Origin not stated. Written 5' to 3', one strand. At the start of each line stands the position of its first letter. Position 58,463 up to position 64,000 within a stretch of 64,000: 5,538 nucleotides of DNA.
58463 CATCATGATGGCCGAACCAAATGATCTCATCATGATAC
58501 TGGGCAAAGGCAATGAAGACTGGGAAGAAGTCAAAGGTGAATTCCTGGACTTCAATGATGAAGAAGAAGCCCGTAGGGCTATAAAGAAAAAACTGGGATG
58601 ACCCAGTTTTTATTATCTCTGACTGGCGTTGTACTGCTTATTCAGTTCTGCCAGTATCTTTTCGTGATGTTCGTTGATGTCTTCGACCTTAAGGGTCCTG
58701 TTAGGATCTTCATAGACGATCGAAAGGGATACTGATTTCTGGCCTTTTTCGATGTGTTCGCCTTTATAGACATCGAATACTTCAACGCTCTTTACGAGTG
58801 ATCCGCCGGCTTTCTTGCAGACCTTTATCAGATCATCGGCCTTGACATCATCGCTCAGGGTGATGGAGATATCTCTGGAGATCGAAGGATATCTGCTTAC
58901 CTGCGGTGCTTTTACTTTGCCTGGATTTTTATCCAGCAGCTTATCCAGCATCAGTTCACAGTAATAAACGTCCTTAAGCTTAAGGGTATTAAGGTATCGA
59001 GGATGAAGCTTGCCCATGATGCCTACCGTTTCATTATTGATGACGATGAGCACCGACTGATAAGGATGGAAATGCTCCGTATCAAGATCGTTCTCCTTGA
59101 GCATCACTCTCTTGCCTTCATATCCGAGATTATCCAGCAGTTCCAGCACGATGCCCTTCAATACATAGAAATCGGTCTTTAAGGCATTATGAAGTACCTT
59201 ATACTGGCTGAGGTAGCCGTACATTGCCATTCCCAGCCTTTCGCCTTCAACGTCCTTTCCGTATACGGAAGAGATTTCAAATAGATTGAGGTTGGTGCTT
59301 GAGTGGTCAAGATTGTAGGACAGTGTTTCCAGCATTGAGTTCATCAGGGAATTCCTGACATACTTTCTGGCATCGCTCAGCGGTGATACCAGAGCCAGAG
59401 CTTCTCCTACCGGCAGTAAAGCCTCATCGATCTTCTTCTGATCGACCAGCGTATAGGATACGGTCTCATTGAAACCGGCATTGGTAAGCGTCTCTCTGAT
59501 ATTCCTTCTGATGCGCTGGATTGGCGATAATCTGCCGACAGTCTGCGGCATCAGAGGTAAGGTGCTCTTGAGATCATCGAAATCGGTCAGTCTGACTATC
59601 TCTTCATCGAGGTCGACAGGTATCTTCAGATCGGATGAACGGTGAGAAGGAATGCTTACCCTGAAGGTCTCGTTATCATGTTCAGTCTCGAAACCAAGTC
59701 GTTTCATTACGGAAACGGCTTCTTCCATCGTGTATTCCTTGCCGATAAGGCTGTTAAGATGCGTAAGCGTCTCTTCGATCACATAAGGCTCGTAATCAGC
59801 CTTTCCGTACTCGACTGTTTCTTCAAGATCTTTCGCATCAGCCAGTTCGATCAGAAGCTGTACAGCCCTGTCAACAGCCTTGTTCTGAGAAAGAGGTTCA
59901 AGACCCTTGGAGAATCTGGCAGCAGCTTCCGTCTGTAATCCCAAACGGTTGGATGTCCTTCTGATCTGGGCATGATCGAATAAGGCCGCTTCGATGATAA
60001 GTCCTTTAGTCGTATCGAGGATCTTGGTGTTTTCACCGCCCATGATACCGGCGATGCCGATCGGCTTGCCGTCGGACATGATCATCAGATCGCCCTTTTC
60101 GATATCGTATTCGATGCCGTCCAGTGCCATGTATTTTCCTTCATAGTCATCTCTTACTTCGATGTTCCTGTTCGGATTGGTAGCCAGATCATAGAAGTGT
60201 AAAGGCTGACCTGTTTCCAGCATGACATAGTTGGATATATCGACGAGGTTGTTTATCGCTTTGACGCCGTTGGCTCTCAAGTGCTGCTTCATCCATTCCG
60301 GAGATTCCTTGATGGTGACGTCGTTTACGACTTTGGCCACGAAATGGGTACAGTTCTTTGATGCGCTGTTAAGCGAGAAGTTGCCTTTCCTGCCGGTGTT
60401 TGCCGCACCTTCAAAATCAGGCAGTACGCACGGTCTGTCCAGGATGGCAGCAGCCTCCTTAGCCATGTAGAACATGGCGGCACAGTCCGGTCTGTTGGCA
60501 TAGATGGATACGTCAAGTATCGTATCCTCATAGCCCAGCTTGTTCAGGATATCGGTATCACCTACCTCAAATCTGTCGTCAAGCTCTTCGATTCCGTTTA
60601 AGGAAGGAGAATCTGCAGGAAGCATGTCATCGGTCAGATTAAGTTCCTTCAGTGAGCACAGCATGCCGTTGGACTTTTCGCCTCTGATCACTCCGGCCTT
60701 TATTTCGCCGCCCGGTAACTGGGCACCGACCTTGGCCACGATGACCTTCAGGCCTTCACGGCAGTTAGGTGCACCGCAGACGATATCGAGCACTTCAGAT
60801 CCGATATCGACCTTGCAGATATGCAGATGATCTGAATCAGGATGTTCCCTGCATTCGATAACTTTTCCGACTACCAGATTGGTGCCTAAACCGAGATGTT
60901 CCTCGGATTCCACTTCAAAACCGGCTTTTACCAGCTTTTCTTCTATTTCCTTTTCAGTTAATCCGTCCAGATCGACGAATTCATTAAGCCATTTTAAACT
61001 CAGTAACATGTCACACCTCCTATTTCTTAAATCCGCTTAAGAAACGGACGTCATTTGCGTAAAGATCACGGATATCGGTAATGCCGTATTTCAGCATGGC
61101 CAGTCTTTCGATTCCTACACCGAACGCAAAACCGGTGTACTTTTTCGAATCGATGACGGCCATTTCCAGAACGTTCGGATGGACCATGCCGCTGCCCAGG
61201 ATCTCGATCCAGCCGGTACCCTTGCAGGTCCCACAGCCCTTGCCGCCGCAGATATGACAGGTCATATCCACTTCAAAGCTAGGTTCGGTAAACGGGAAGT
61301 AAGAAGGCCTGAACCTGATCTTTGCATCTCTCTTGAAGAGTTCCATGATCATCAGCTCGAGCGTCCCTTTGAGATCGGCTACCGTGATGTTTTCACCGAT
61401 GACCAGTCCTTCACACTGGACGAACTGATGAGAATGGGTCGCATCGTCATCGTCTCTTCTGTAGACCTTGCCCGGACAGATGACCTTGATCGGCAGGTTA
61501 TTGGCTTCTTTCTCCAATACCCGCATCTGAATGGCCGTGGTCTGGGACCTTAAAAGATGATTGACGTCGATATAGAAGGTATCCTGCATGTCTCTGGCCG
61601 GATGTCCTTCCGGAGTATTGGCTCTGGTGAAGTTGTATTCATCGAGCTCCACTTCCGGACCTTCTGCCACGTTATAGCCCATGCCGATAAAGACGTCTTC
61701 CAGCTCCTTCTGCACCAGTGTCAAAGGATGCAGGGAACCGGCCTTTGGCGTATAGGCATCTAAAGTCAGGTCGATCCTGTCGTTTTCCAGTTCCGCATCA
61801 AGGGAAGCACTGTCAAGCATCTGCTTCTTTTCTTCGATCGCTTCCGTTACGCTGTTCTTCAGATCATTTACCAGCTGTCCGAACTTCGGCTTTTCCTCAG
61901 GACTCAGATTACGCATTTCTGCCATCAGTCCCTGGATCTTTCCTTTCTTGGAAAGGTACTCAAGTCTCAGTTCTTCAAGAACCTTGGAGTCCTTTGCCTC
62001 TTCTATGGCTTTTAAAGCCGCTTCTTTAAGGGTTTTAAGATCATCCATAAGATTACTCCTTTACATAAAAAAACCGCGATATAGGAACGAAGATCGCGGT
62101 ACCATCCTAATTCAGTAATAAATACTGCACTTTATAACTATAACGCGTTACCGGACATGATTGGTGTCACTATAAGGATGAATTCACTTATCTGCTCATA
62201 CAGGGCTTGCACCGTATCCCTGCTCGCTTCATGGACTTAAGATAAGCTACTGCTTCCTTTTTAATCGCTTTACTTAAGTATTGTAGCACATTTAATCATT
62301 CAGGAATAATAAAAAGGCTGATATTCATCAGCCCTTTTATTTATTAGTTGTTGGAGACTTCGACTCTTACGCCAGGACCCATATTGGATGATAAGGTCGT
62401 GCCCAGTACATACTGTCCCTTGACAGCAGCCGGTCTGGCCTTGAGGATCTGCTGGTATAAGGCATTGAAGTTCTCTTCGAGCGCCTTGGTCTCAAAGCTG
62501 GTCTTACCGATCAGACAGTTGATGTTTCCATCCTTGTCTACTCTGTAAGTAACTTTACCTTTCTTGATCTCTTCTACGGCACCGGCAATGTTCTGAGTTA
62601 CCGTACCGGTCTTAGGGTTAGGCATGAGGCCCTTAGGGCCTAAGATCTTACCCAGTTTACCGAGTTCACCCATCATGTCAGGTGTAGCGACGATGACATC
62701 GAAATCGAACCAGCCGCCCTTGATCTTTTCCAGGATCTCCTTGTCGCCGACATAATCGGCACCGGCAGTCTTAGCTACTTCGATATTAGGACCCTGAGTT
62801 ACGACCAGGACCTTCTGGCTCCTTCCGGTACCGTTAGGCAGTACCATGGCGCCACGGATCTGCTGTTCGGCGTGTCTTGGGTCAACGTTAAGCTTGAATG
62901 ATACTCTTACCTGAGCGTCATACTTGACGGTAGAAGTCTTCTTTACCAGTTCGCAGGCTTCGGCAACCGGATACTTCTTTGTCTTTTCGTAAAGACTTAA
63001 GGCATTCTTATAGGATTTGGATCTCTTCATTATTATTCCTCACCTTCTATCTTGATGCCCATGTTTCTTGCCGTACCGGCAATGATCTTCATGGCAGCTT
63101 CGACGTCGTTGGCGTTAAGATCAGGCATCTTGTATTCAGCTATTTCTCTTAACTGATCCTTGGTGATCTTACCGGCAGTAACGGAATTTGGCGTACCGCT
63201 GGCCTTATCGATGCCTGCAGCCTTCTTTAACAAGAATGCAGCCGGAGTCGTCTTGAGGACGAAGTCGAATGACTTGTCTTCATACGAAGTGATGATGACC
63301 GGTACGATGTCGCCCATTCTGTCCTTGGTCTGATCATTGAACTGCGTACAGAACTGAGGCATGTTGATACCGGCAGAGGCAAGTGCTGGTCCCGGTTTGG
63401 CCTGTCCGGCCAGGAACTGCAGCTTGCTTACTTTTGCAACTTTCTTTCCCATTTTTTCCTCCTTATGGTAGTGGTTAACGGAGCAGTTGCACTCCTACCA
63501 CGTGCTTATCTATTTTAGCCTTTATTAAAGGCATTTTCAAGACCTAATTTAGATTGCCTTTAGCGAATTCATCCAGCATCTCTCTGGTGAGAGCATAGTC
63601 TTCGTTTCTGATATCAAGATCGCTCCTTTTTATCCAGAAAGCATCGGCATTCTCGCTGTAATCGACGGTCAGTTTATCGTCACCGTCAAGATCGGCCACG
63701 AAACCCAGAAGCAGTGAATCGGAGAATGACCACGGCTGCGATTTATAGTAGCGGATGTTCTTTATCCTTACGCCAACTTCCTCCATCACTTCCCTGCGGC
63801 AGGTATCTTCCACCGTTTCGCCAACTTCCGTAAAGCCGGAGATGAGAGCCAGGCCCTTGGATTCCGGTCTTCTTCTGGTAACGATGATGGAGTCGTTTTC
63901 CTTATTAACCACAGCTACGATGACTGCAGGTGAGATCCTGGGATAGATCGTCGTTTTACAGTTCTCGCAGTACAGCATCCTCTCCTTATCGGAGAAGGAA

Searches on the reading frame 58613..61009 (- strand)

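Call 5: search_protein_families(library=pfam, proteins=[window:58613-61009:-])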
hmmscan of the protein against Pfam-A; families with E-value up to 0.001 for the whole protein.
window:58613-61009:- (798 aa): 5 families
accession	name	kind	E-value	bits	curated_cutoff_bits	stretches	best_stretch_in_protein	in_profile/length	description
PF03483.22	B3_4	-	4.7e-55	186.3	29.3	1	220-390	2-173/174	B3/4 domain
PF17759.6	tRNA_synthFbeta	-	1.8e-49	168.6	22.4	1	481-687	2-213/214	Phenylalanyl tRNA synthetase beta chain CLM domain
PF03147.19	FDX-ACB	-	1.3e-30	106.1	31.1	1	705-798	1-94/94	Ferredoxin-fold anticodon binding domain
PF01588.26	tRNA_bind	-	1.8e-21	76.5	27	1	45-124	1-78/96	Putative tRNA binding domain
PF03484.21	B5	-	1.7e-16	60.6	28.6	1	414-476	4-66/67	tRNA synthetase B5 domain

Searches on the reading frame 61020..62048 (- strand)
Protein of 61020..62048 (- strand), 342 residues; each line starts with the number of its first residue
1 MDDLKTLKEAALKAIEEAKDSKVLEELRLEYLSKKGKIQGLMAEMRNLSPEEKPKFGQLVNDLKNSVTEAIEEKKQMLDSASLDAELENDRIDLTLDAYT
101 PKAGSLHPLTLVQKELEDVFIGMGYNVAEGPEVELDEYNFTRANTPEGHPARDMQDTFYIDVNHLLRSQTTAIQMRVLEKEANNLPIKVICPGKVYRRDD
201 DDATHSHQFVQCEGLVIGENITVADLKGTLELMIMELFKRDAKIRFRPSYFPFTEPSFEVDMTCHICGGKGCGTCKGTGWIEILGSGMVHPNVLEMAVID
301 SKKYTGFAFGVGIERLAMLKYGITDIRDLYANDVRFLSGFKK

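Call 5: search_protein_families(library=pfam, proteins=[window:61020-62048:-])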
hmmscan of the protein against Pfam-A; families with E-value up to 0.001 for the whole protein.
window:61020-62048:- (342 aa): 2 families
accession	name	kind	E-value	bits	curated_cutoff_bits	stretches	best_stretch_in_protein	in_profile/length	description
PF01409.25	tRNA-synt_2d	-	2.1e-97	325.9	19.8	1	92-338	2-244/246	tRNA synthetases class II core domain (F)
PF02912.23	Phe_tRNA-synt_N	-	1.2e-22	80.1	22.3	1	20-87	2-69/69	Aminoacyl tRNA synthetase class II, N-terminal domain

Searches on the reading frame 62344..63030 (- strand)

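Call 5: search_protein_families(library=pfam, proteins=[window:62344-63030:-])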
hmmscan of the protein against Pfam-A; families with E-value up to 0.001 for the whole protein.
window:62344-63030:- (228 aa): 1 family
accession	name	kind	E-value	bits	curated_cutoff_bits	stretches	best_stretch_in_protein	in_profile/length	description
PF00687.26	Ribosomal_L1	-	4.3e-63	212.9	32.2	1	29-219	1-198/198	Ribosomal protein L1p/L10e family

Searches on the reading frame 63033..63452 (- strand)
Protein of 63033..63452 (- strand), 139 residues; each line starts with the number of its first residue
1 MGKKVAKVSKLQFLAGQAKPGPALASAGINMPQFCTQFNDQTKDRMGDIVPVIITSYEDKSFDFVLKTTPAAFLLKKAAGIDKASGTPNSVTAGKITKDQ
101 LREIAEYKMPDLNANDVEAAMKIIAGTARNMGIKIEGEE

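Call 5: search_protein_families(library=pfam, proteins=[window:63033-63452:-])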
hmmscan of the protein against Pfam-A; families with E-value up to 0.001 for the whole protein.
window:63033-63452:- (139 aa): 2 families
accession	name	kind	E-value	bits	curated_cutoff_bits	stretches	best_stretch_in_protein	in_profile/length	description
PF00298.24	Ribosomal_L11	-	2.6e-29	101.9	21.4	1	67-135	1-69/69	Ribosomal protein L11, RNA binding domain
PF03946.19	Ribosomal_L11_N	-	1.1e-19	70.4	32.9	1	10-62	2-58/58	Ribosomal protein L11, N-terminal domain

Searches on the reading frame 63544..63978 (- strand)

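Call 5: search_protein_families(library=pfam, proteins=[window:63544-63978:-])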
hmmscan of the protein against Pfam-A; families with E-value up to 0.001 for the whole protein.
window:63544-63978:- (144 aa): 1 family
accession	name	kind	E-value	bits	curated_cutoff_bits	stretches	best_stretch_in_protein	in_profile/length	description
PF00293.34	NUDIX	-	2.1e-16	60.6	21.1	1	17-132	4-128/134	NUDIX domain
